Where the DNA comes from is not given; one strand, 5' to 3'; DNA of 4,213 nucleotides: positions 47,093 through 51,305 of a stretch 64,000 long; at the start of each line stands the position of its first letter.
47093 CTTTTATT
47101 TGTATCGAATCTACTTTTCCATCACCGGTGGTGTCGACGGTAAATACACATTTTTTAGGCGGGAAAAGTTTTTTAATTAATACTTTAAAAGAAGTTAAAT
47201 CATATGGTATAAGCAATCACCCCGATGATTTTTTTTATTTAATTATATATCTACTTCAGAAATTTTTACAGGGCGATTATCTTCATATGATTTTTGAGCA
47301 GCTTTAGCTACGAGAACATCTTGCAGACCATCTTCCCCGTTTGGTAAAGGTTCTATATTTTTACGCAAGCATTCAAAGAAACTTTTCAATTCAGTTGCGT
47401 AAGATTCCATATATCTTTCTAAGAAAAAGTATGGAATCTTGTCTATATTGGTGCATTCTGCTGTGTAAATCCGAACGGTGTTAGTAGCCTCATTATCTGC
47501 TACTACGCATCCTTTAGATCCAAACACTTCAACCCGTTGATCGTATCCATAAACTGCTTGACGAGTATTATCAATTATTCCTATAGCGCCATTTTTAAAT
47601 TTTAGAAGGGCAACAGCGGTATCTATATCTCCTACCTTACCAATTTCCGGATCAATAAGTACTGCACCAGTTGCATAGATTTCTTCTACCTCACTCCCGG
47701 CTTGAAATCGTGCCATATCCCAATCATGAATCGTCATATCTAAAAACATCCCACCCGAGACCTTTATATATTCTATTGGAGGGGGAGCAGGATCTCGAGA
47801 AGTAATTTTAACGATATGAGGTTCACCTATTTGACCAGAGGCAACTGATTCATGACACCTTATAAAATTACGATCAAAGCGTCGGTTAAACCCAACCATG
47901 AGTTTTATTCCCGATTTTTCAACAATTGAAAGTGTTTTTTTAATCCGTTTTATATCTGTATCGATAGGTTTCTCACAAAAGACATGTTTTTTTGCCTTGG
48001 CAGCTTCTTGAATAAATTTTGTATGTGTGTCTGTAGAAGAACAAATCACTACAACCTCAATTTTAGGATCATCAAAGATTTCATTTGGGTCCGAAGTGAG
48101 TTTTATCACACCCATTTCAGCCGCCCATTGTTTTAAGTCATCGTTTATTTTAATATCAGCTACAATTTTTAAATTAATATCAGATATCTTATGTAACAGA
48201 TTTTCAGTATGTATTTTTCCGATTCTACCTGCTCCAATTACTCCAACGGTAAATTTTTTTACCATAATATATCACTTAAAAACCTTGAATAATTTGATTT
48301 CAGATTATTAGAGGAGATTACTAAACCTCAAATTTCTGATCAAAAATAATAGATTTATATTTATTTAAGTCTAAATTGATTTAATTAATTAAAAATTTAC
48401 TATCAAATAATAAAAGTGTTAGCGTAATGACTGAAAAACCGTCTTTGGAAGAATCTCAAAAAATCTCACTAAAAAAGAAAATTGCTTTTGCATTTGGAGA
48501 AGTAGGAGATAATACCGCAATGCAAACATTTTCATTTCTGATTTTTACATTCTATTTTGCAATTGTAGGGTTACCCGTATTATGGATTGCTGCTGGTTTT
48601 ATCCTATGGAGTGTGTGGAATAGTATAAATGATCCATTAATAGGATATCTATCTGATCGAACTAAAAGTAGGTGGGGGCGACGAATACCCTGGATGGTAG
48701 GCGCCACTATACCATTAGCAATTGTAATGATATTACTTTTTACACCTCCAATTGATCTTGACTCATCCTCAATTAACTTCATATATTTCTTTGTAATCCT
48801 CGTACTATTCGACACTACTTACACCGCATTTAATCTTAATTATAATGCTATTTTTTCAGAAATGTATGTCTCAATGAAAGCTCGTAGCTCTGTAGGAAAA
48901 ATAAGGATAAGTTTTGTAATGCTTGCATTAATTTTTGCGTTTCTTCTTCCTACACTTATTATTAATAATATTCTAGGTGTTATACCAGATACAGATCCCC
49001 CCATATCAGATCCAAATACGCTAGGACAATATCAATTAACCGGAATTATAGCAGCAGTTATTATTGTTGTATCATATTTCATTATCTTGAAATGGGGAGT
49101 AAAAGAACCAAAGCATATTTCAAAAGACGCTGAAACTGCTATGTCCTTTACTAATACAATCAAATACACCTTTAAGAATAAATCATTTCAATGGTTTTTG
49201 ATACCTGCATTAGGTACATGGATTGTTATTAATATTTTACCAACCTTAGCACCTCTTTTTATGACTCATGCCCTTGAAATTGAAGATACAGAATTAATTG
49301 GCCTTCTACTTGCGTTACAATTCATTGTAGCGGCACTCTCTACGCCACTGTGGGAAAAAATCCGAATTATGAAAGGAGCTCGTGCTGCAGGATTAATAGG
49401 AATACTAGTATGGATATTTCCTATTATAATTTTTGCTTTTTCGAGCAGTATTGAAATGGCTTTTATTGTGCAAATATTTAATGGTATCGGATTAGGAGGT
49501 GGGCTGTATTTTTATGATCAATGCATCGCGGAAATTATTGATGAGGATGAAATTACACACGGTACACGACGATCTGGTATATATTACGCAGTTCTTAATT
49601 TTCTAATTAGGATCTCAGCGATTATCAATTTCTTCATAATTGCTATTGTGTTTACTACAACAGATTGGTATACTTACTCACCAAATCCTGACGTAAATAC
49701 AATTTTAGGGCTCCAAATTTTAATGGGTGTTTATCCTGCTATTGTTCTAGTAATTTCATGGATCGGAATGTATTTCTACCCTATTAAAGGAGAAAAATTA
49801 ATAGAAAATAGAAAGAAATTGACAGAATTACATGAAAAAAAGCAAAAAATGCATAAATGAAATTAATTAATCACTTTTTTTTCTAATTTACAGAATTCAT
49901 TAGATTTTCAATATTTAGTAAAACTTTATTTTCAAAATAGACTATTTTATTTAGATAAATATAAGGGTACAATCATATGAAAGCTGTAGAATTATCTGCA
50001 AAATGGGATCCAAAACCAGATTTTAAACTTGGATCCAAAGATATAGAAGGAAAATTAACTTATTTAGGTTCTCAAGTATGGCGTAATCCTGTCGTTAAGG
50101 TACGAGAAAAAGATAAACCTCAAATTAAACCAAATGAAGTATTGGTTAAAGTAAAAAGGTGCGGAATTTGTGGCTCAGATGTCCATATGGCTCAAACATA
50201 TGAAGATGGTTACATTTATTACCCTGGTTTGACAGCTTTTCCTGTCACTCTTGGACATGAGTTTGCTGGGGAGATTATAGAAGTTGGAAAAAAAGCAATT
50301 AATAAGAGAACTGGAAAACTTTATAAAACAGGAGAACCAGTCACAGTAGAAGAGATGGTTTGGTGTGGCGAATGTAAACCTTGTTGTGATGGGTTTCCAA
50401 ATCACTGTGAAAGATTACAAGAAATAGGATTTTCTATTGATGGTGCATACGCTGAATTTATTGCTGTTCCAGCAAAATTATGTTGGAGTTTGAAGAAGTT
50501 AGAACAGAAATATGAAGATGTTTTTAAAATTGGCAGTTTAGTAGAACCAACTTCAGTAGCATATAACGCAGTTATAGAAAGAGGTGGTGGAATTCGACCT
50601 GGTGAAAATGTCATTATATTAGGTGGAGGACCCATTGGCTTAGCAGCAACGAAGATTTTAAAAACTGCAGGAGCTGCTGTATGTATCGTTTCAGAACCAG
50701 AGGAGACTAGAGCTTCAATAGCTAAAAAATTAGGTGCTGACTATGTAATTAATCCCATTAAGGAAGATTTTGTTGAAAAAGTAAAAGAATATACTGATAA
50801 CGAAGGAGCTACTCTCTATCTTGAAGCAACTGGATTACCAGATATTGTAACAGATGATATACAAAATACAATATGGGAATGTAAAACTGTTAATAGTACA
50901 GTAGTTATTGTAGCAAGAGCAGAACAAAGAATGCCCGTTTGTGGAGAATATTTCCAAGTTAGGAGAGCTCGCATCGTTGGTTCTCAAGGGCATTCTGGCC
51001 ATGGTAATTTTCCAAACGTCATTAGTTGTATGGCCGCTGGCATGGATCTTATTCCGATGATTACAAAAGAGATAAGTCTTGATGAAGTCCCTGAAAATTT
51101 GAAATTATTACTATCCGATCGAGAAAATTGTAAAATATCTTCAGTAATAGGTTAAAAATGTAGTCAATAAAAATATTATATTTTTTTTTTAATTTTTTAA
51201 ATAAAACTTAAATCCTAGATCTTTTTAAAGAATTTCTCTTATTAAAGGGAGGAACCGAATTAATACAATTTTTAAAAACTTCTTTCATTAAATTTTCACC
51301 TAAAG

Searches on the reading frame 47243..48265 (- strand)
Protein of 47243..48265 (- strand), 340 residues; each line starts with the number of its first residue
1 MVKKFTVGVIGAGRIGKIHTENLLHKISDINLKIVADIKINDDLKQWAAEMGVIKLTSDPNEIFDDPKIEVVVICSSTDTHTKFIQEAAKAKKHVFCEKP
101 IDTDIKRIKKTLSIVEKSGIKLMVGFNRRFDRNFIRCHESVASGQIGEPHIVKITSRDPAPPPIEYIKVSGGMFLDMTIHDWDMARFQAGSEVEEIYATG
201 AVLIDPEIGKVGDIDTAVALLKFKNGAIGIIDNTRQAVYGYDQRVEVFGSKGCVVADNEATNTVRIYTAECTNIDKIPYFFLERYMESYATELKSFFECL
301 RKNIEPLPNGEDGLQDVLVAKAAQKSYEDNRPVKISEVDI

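Call 41: search_protein_families(library=pfam, proteins=[window:47243-48265:-], max_evalue=0.0001)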
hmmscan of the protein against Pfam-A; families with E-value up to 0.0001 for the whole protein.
window:47243-48265:- (340 aa): 4 families
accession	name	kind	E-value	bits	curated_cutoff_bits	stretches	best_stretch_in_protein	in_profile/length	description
PF22725.1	GFO_IDH_MocA_C3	-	5e-28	98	27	1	136-254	3-123/124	GFO/IDH/MocA C-terminal domain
PF02894.22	GFO_IDH_MocA_C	-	1.2e-25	91.1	22.9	1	139-335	2-218/218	Oxidoreductase family, C-terminal alpha/beta domain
PF01408.29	GFO_IDH_MocA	-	4.8e-24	85.8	24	1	5-126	1-120/120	Oxidoreductase family, NAD-binding Rossmann fold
PF03447.22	NAD_binding_3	-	7.5e-06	27.1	24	1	11-95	1-85/116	Homoserine dehydrogenase, NAD binding domain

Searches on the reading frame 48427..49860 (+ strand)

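Call 12: search_protein_families(library=ncbifam, proteins=[window:48427-49860:+])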
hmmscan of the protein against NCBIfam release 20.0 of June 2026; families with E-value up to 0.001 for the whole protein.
window:48427-49860:+ (477 aa): 6 families
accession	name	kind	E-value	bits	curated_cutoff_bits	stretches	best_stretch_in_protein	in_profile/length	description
TIGR00792.1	gph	subfamily_domain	1.1e-50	172.6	231.35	1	18-460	1-429/437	glycoside-pentoside-hexuronide (GPH):cation symporter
NF007749.0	PRK10429.1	equivalog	7.4e-34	117.4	456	1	12-472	2-454/473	melibiose:sodium transporter MelB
NF007353.0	PRK09848.1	equivalog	4e-30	105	528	1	10-473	2-449/457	glucuronide transporter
NF007237.0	PRK09669.1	subfamily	7e-28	97.5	610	1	10-474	3-451/461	putative symporter YagG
NF008526.0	PRK11462.1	equivalog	3.8e-19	68.8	836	1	10-473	3-450/460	glycoside-pentoside-hexuronide family transporter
TIGR01301.1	GPH_sucrose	subfamily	1.4e-06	27.5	511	1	39-104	26-91/476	sucrose/proton symporter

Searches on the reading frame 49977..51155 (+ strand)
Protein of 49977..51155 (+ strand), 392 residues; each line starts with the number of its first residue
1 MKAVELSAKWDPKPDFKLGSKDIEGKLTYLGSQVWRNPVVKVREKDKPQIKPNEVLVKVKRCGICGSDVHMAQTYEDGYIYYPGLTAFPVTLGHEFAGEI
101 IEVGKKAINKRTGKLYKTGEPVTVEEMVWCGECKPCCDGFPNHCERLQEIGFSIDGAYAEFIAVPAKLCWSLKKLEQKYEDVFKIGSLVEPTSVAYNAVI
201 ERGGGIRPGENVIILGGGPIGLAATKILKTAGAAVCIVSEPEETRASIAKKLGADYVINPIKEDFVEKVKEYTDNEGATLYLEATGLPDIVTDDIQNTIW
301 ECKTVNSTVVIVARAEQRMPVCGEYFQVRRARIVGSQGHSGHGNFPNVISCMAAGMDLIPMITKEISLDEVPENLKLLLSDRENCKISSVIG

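Call 12: search_protein_families(library=ncbifam, proteins=[window:49977-51155:+])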
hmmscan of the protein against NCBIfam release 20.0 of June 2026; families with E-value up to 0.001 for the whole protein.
window:49977-51155:+ (392 aa): 24 families
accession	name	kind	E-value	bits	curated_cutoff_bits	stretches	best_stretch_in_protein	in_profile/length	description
NF041097.1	keto_inos_dh_IolM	equivalog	1.9e-150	500.9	450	1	1-387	1-386/389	scyllo-inosose 3-dehydrogenase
NF003808.0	PRK05396.1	equivalog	5.7e-52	176.7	380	1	40-380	13-330/341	L-threonine 3-dehydrogenase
TIGR00692.1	tdh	equivalog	8.5e-49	166.4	458.35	1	42-380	13-330/340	L-threonine 3-dehydrogenase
NF007489.0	PRK10083.1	equivalog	5.3e-39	134.1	376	1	40-387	12-333/339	Zn-dependent oxidoreductase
NF007375.0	PRK09880.1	equivalog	1.1e-30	106.5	469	1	42-298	18-256/344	L-idonate 5-dehydrogenase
NF007642.0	PRK10309.1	equivalog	1.5e-29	103.3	550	1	39-296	11-248/347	galactitol-1-phosphate 5-dehydrogenase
NF010344.0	PRK13771.1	subfamily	3e-29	102.1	349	1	40-386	13-328/334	putative alcohol dehydrogenase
TIGR03366.1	HpnZ_proposed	hypoth_equivalog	4.4e-29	101.7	328.1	1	48-296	1-241/315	putative phosphonate catabolism associated alcohol dehydrogenase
NF041172.1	AcrlCoa_red_Thmprot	equivalog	1.1e-24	87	500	1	40-387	13-330/334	acryloyl-CoA reductase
TIGR03989.1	Rxyl_3153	subfamily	1.5e-24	87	440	2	195-379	174-359/370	NDMA-dependent alcohol dehydrogenase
TIGR02824.1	quinone_pig3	subfamily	2.1e-24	86.1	296.8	2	155-305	91-235/325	putative NAD(P)H quinone oxidoreductase, PIG3 family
TIGR03201.1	dearomat_had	equivalog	3.5e-24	85.5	338.65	1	45-338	16-297/349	6-hydroxycyclohex-1-ene-1-carbonyl-CoA dehydrogenase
NF006940.0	PRK09422.1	equivalog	5e-24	84.9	344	1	37-278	9-230/338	alcohol dehydrogenase AdhP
TIGR03451.1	mycoS_dep_FDH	equivalog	2.2e-21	76.1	512.9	1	43-374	17-342/358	S-(hydroxymethyl)mycothiol dehydrogenase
NF047908.1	AldhRedAhr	equivalog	3.3e-21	75.5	470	1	42-273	18-230/335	NADPH-dependent aldehyde reductase Ahr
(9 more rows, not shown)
